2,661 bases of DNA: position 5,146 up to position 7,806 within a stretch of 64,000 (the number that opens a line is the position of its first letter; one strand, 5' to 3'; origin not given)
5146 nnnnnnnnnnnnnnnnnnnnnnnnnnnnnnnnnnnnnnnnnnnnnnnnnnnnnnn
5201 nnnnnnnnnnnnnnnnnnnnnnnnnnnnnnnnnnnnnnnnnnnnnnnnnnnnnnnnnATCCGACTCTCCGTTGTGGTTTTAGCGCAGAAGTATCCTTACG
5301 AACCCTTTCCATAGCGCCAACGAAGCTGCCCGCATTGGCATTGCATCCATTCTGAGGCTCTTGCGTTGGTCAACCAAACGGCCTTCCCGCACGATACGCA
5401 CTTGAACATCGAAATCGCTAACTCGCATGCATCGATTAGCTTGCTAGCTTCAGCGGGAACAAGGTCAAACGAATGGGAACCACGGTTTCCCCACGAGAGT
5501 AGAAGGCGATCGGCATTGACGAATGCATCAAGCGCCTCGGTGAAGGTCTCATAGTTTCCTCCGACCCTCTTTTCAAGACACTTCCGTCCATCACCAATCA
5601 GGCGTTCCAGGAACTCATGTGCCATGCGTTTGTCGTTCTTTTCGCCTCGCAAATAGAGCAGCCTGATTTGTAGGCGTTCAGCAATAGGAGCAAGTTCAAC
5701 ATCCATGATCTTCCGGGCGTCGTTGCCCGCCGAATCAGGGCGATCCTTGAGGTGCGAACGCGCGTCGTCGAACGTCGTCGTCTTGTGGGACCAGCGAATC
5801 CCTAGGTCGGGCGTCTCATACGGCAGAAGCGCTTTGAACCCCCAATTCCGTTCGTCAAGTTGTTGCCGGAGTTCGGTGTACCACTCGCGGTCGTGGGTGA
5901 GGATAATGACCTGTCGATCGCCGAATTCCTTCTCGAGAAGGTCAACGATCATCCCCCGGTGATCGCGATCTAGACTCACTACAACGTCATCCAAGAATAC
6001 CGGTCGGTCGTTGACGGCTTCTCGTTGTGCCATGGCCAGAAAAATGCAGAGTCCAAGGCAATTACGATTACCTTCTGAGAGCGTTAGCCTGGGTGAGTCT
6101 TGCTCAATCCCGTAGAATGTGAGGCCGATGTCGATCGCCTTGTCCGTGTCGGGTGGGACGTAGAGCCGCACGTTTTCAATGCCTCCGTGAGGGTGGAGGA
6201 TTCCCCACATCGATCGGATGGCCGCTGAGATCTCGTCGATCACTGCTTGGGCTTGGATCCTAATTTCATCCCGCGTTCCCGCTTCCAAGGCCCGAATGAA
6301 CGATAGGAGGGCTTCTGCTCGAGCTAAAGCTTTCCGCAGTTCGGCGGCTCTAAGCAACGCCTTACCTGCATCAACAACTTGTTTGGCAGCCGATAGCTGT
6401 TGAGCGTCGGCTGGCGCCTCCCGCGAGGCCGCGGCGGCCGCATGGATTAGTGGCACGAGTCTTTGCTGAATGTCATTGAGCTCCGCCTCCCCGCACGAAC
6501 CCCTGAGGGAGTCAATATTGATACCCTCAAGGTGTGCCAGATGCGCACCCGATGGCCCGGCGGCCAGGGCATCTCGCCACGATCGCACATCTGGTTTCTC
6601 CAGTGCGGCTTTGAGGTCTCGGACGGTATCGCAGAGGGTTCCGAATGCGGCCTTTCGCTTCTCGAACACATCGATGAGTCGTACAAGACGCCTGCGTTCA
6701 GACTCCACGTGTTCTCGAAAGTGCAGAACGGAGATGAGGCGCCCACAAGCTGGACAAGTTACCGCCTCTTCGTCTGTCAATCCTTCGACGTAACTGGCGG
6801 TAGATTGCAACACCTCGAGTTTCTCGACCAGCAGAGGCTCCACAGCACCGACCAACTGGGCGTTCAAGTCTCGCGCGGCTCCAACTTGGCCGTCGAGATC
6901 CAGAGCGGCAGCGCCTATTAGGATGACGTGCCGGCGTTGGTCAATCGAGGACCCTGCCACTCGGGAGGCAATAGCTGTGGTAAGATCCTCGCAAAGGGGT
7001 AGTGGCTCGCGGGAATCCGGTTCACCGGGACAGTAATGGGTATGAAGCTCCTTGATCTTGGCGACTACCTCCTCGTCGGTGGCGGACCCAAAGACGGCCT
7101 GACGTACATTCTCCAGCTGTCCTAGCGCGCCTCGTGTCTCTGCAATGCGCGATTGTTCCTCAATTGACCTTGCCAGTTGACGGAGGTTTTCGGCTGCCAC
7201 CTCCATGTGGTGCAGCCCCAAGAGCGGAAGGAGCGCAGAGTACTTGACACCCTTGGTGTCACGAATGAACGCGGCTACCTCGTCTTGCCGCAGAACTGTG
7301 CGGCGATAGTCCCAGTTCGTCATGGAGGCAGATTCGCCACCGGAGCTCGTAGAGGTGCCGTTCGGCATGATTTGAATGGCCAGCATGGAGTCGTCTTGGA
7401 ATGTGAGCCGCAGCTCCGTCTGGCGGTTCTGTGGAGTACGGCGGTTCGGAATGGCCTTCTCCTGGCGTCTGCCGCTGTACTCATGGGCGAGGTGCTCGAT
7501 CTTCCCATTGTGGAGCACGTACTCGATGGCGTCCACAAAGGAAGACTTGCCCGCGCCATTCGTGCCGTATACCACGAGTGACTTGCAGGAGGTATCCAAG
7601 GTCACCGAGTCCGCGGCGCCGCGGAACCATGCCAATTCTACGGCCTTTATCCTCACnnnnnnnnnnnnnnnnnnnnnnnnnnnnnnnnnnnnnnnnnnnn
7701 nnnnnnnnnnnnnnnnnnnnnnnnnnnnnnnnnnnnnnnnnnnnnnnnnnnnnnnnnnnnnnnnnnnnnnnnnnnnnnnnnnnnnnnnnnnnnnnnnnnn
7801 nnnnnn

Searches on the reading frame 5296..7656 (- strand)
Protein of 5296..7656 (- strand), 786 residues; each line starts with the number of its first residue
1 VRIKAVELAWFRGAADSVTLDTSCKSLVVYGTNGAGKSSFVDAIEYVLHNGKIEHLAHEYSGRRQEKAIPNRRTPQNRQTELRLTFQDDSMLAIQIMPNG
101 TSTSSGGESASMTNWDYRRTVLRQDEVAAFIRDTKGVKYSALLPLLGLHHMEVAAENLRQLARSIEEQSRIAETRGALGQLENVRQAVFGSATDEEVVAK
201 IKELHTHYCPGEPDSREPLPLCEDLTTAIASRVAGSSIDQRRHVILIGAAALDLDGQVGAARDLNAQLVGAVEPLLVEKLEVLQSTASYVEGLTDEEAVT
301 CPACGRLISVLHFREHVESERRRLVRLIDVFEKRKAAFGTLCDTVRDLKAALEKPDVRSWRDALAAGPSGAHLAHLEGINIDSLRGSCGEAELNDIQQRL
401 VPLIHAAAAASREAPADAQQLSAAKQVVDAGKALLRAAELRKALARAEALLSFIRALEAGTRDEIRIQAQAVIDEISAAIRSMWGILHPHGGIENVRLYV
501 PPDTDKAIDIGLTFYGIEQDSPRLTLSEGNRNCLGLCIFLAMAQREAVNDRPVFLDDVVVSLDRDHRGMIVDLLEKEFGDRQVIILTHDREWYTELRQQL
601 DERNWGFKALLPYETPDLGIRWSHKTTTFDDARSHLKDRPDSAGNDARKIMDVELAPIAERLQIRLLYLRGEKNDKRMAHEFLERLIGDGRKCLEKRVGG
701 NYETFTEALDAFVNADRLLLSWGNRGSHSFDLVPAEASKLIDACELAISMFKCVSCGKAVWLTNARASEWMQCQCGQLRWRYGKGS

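Call 6: search_protein_families(library=pfam, proteins=[window:5296-7656:-], max_evalue=0.1)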
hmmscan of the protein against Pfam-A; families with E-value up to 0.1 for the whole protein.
window:5296-7656:- (786 aa): 12 families
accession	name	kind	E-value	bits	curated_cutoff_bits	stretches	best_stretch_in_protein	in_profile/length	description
PF02463.25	SMC_N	-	1.3e-18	67.7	40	1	3-597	2-206/220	RecF/RecN/SMC N terminal domain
PF13166.12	AAA_13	-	2.8e-15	56.5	36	1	442-604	423-585/713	AAA domain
PF13476.12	AAA_23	-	2.5e-07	31.9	27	1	18-186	13-171/201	AAA domain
PF13175.12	AAA_15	-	4.7e-07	30.2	32.1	1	1-109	1-92/374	AAA ATPase domain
PF13555.12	AAA_29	-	9.2e-06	25.8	27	1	16-52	13-50/61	P-loop containing region of AAA domain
PF13304.12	AAA_21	-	0.00057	20.5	27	1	28-48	3-23/304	AAA domain, putative AbiEii toxin, Type IV TA system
PF00005.33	ABC_tran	-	0.0017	19.4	25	1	27-91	14-70/137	ABC transporter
PF13514.12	AAA_27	-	0.003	17.6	22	1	1-48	1-50/206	AAA domain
PF21344.3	Zn_ribbon_LysW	-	0.0093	16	27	0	752-776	2-28/46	Alpha-aminoadipate carrier protein LysW-like, globular domain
PF13248.11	Zn_ribbon_3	-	0.019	14.9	27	0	297-305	15-23/26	zinc-ribbon domain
PF19134.6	DUF5817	-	0.035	14.5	31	0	290-323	15-46/57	Domain of unknown function (DUF5817)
PF14690.11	Zn_ribbon_ISL3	-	0.063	14.1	25.5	0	299-334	3-32/47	zinc-finger of transposase IS204/IS1001/IS1096/IS1165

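Call 7: search_protein_families(library=padloc, proteins=[window:5296-7656:-], max_evalue=0.1)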
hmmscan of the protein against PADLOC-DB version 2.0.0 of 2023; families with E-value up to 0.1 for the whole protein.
window:5296-7656:- (786 aa): 93 families (the best 25 are shown)
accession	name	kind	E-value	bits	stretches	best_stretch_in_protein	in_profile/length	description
PDLC03865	LmuB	-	3e-23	80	2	1-180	1-199/1007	-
PDLC03859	LmuB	-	1.5e-22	78.5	1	1-595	3-590/611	-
PDLC04135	mad3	-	6.8e-19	66.6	1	3-591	2-325/374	mads_3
PDLC04891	PDC-S06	-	2.9e-14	50.5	2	525-604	622-700/858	-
PDLC04893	PDC-S06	-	2.1e-11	41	2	514-599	609-694/862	-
PDLC03868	LmuB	-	2.9e-11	40.4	1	27-195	31-175/1035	-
PDLC04896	PDC-S06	-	2.6e-09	34.3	1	391-606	379-582/732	-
PDLC03861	LmuB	-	7.5e-09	32.1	2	2-60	209-266/1213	-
PDLC04892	PDC-S06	-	1.1e-07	28.6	1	525-590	613-675/843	-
PDLC02335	AbiLi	-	1.5e-07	28.8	1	24-47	76-99/326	AbiLi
PDLC02711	PbeC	-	5e-07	26.6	1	525-600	555-629/646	PbeC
PDLC00271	PtuA1|PtuA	-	1e-06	26.6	1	1-85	1-85/421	AAA ATPase domain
PDLC04889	PDC-S06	-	1e-06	25.6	1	524-593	416-486/693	-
PDLC04178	HEC-01A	-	1.4e-06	25.7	1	27-88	31-91/399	-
PDLC04895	PDC-S06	-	3.1e-06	24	1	526-590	562-630/784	-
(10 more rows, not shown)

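Call 8: search_protein_families(library=ncbifam, proteins=[window:5296-7656:-], max_evalue=0.1)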
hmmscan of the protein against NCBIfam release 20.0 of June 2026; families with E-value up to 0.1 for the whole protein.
window:5296-7656:- (786 aa): 22 families
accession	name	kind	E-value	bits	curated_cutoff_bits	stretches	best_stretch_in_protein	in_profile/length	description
TIGR00611.2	recf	equivalog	1.2e-09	37.9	172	2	519-586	268-337/339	DNA replication/repair protein RecF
NF045487.1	ASRP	equivalog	4.1e-09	35.6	300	1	439-587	443-589/593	archaea-specific SMC-related protein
NF003034.1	PRK03918.1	equivalog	8.3e-08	30.7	700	1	1-52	1-51/878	DNA double-strand break repair ATPase Rad50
NF053563.1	Rkd4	equivalog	1.2e-07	30.2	860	1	1-53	1-52/747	arcadin-4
NF002244.0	PRK01156.1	equivalog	1.3e-06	26.9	847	1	1-51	1-50/895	DNA double-strand break repair ATPase Rad50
NF041034.1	Rad50_Sulf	equivalog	6.8e-06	24.2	1000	1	1-49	1-48/872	DNA double-strand break repair ATPase Rad50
TIGR03185.1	DNA_S_dndD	equivalog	1.2e-05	24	245.85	1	523-600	549-624/650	DNA sulfur modification protein DndD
NF010068.0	PRK13548.1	equivalog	3.8e-05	22.9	261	1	18-101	24-109/261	heme ABC transporter ATP-binding protein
NF041035.1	Rad50_Halo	equivalog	0.00066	18.2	1000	1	1-49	1-48/883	DNA double-strand break repair ATPase Rad50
TIGR03411.1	urea_trans_UrtD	equivalog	0.0013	18.5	304.1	0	25-45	28-49/242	urea ABC transporter ATP-binding protein UrtD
NF040873.1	AztA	equivalog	0.0018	17.9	220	0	25-49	19-43/191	zinc ABC transporter ATP-binding protein AztA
TIGR00618.1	sbcc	subfamily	0.0026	15.7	478.5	1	24-59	27-61/1043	exonuclease subunit SbcC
TIGR02857.1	CydD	equivalog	0.0075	15.3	435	0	526-598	459-525/529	thiol reductant ABC exporter subunit CydD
NF041760.1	PtuA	equivalog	0.0078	15.2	500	1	2-159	51-197/524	retron Ec78 anti-phage system effector ATPase PtuA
NF047912.1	ECs_2282_CxxC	subfamily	0.0087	15.9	37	0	292-309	21-38/60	ECs_2282 family putative zinc-binding protein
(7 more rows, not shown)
